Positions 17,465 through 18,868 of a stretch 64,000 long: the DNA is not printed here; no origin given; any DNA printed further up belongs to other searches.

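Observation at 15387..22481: Ovothiol synthase OvoA in an operon with a divergent ADP-ribosylglycohydrolase-fold protein and a polar amino-acid ABC importer; no OvoB nearby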

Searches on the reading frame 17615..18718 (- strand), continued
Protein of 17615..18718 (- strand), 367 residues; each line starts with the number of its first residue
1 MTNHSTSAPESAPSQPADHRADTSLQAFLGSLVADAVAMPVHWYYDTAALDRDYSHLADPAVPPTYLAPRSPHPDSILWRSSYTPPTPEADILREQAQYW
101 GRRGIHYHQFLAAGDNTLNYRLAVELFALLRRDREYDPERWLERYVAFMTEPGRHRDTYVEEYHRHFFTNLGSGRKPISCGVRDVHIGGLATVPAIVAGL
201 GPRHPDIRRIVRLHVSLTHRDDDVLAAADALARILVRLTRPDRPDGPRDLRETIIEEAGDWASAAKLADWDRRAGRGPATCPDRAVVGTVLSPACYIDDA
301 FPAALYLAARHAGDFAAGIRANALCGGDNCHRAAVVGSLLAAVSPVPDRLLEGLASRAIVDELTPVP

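Call 32: search_protein_families(library=pfam, proteins=[L071:11033-11824:+, L071:12224-13441:-, L071:13571-14887:+, L071:15449-16564:+, L071:5863-6804:+, L053:11100-13892:+, L053:6478-9054:-, L053:9094-9774:-, L053:15460-16734:+, L053:14388-15446:+], max_evalue=0.001)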
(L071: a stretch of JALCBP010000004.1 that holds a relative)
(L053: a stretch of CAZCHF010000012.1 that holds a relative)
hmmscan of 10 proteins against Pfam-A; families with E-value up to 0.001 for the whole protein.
L071:11033-11824:+ (263 aa): 5 families
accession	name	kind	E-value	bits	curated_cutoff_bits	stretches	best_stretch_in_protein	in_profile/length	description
PF13847.12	Methyltransf_31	-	2.4e-11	44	27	1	135-192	54-113/145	Methyltransferase domain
PF08241.18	Methyltransf_11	-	3.2e-11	44.2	21.2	1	65-188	1-95/95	Methyltransferase domain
PF08242.18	Methyltransf_12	-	5.3e-10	40.3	30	0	65-104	1-43/98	Methyltransferase domain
PF13649.12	Methyltransf_25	-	8.3e-10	39.7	27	1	65-102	2-41/97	Methyltransferase domain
PF13489.12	Methyltransf_23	-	7.3e-05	23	27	1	58-191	20-119/164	Methyltransferase domain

L071:12224-13441:- (405 aa): 3 families
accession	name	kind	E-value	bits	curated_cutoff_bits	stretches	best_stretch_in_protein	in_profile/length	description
PF00465.25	Fe-ADH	-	3e-33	115.2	31.3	1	20-202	1-168/168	Iron-containing alcohol dehydrogenase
PF25137.1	ADH_Fe_C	-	1.6e-29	103.4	27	1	214-404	2-193/194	Fe-containing alcohol dehydrogenase family, C-terminal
PF13685.12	Fe-ADH_2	-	1.1e-07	32.4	28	1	27-122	4-96/149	Iron-containing alcohol dehydrogenase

L071:13571-14887:+ (438 aa): 1 family
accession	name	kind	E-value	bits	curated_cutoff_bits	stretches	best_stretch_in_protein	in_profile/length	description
PF00275.25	EPSP_synthase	-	1e-122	410.3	22.8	1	17-429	5-417/417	EPSP synthase (3-phosphoshikimate 1-carboxyvinyltransferase)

L071:15449-16564:+ (371 aa): 0 families

L071:5863-6804:+ (313 aa): 2 families
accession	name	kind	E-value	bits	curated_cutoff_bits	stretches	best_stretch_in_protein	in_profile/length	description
PF00581.25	Rhodanese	-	1.1e-26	93.7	22.2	2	6-95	1-98/102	Rhodanese-like domain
PF11127.14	YgaP-like_TM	-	2e-08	34.7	25.3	1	111-169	7-58/66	Inner membrane protein YgaP-like, transmembrane domain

L053:11100-13892:+ (930 aa): 4 families
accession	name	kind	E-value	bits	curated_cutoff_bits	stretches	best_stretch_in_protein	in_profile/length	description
PF19805.5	DUF6288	-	5.6e-120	401.6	26.3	1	97-483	2-402/402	Family of unknown function (DUF6288)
PF00595.29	PDZ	-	1.6e-05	25.7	23.2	1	83-130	10-58/81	PDZ domain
PF13646.12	HEAT_2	-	1.8e-05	25.3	27.7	0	619-695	5-76/88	HEAT repeats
PF17820.7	PDZ_6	-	0.00023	21.3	27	1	100-129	2-30/54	PDZ domain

L053:6478-9054:- (858 aa): 1 family
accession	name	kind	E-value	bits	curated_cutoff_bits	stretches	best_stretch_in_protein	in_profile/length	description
PF19777.4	DUF6263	-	2.5e-22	79.9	26.7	1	615-805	1-194/196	Family of unknown function (DUF6263)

L053:9094-9774:- (226 aa): 0 families

L053:15460-16734:+ (424 aa): 1 family
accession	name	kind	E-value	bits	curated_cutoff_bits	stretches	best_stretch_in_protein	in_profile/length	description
PF00375.23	SDF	-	1.8e-97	327.2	27.9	1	32-414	1-385/387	Sodium:dicarboxylate symporter family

L053:14388-15446:+ (352 aa): 0 families

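Call 36: find_encoding_contigs(protein=P0365, flank=8000, max_places=1)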
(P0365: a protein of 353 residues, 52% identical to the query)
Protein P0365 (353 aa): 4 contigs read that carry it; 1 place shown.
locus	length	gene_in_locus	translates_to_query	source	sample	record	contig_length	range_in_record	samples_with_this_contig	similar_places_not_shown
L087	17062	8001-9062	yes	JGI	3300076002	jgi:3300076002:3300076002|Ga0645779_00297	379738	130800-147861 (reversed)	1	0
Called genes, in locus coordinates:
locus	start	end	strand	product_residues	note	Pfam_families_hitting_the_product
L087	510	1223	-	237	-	-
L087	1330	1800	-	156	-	-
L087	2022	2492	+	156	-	PF01497:Peripla_BP_2 (weak)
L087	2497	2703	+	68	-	-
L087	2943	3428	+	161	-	-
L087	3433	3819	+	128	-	PF01850:PIN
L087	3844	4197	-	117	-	-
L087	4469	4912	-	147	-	-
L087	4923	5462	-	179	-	-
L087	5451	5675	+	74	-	-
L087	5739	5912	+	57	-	-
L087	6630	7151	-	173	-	-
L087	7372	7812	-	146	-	PF12838:Fer4_7, PF13187:Fer4_9 (weak), PF12139:APS-reductase_C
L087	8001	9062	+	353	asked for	PF03747:ADP_ribosyl_GH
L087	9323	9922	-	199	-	-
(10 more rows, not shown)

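Call 37: find_encoding_contigs(protein=P0290, flank=8000, max_places=1)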
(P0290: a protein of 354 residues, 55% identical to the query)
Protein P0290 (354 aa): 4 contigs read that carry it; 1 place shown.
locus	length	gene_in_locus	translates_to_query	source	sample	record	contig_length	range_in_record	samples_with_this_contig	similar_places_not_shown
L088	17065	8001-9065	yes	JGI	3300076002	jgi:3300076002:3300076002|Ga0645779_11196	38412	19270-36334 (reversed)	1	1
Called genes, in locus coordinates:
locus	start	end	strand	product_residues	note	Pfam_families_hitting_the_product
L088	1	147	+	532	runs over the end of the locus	PF00370:FGGY_N, PF02782:FGGY_C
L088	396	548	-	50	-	-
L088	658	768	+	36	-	-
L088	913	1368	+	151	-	PF01243:PNPOx_N, PF12900:Pyridox_ox_2 (weak)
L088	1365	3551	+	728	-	PF01326:PPDK_N, PF00391:PEP-utilizers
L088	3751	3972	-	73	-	PF04244:DPRP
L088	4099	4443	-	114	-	PF04244:DPRP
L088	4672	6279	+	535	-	PF02310:B12-binding (weak)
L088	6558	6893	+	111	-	-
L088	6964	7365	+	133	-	PF11066:DUF2867 (faint)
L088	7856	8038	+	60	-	-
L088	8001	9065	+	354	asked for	PF03747:ADP_ribosyl_GH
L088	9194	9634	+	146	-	PF07386:DUF1499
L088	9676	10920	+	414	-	PF01266:DAO (faint), PF01593:Amino_oxidase, PF13450:NAD_binding_8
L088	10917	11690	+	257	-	PF07103:DUF1365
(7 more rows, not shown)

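Call 38: predict_structure(alignment_id=A4)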
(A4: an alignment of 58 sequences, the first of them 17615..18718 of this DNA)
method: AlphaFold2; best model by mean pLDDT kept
length: 367 residues; sequences in the alignment: 58
mean_pLDDT: 91.9   pTM: 0.91
mean pLDDT of the five models: 91.9, 91.6, 91.2, 90.7, 90.5
residues with pLDDT >= 90: 298; 70-90: 37; 50-70: 24; < 50: 8
segments of 3 or more residues with pLDDT < 50: 15-20
pLDDT, mean of each block of 10 residues (from residue 1): 60 52 92 98 92 94 95 70 91 90 85 97 98 97 97 90 96 98 97 98 97 98 99 96 75 97 98 97 97 96 98 97 95 98 96 97 79
secondary structure, 60 per line:
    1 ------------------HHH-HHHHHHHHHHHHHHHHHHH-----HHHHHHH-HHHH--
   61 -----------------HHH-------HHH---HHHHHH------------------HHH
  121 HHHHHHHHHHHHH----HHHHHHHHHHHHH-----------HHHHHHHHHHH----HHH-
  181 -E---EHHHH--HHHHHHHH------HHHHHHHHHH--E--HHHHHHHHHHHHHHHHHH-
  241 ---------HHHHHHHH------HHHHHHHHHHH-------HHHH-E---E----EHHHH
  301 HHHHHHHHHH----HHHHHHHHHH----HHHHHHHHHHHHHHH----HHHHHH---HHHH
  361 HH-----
elements in order: H23-41 H47-53 H55-58 H94-99 H118-133 H138-150 H162-172 H187-190 H193-200 H207-216 H222-239 H250-257 H264-274 H282-285 H297-310 H315-324 H329-343 H348-353 H357-362

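Call 40: fold_search(model_id=the predicted structure, library=pdb)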
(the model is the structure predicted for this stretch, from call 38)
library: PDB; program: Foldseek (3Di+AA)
matches with E <= 10: 104; with E <= 0.001: 55
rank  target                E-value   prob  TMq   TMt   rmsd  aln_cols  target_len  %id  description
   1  8za7_A                3.1e-08  1.00  0.62  0.69   6.2       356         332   14  ART-ARH type toxin effector-immunity protein pair of Listeria monocytogenes (released 2025-04-30)
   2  1t5j                  4.1e-08  1.00  0.61  0.73   4.6       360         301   16  Crystal structure of ribosylglycohydrolase MJ1187 from Methanococcus jannaschii (released 2004-05-11)
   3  2yzv                  9.3e-08  1.00  0.56  0.71   6.6       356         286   22  ADP-ribosylglycohydrolase-related protein complex (released 2007-11-06)
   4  2yzw                  1.2e-07  1.00  0.57  0.73   6.5       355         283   21  ADP-ribosylglycohydrolase-related protein complex (released 2007-11-06)
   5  3o5t_A                1.8e-07  1.00  0.62  0.76   4.5       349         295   15  Structure of DraG-GlnZ complex with ADP (released 2011-10-05)
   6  3g9d_B                3.9e-07  1.00  0.62  0.77   5.1       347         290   15  Crystal structure glycohydrolase (released 2009-07-14)
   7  2cwc                  5.1e-07  1.00  0.57  0.73   6.5       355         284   21  Crystal structure of ADP-ribosylglycohydrolase-related protein from Thermus thermophilus HB8 (released 2005-12-18)
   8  3g9d_A                1.2e-06  1.00  0.61  0.76   4.8       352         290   14  Crystal structure glycohydrolase (released 2009-07-14)
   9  2woe_A                3.7e-06  1.00  0.61  0.75   3.6       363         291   16  Crystal Structure of the D97N variant of dinitrogenase reductase- activating glycohydrolase (DRAG) from Rhodospirillum (released 2009-08-18)
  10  8xks_Q                5.9e-06  1.00  0.61  0.58   6.8       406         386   16  The cryo-EM structure of Orf2971-FtsHi motor complex (released 2024-12-04)
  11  2woc_A                6.2e-06  1.00  0.60  0.74   4.8       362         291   16  Crystal Structure of the dinitrogenase reductase-activating glycohydrolase (DRAG) from Rhodospirillum rubrum (released 2009-08-11)
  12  6dre_A                1.6e-05  1.00  0.58  0.59   6.7       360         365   14  ADP-ribosyltransferase toxin/immunity pair (released 2018-10-31)
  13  9rfe_A                2.0e-05  1.00  0.60  0.64   7.0       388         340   14  Human ADP-ribosylhydrolase 3 (ARH3) in complex with an inhibitor (released 2025-09-24)
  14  6drh_E                3.0e-05  1.00  0.59  0.59   6.2       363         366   13  ADP-ribosyltransferase toxin/immunity pair (released 2018-10-31)
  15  9rfe_B                3.0e-05  1.00  0.56  0.60   9.2       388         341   14  Human ADP-ribosylhydrolase 3 (ARH3) in complex with an inhibitor (released 2025-09-24)
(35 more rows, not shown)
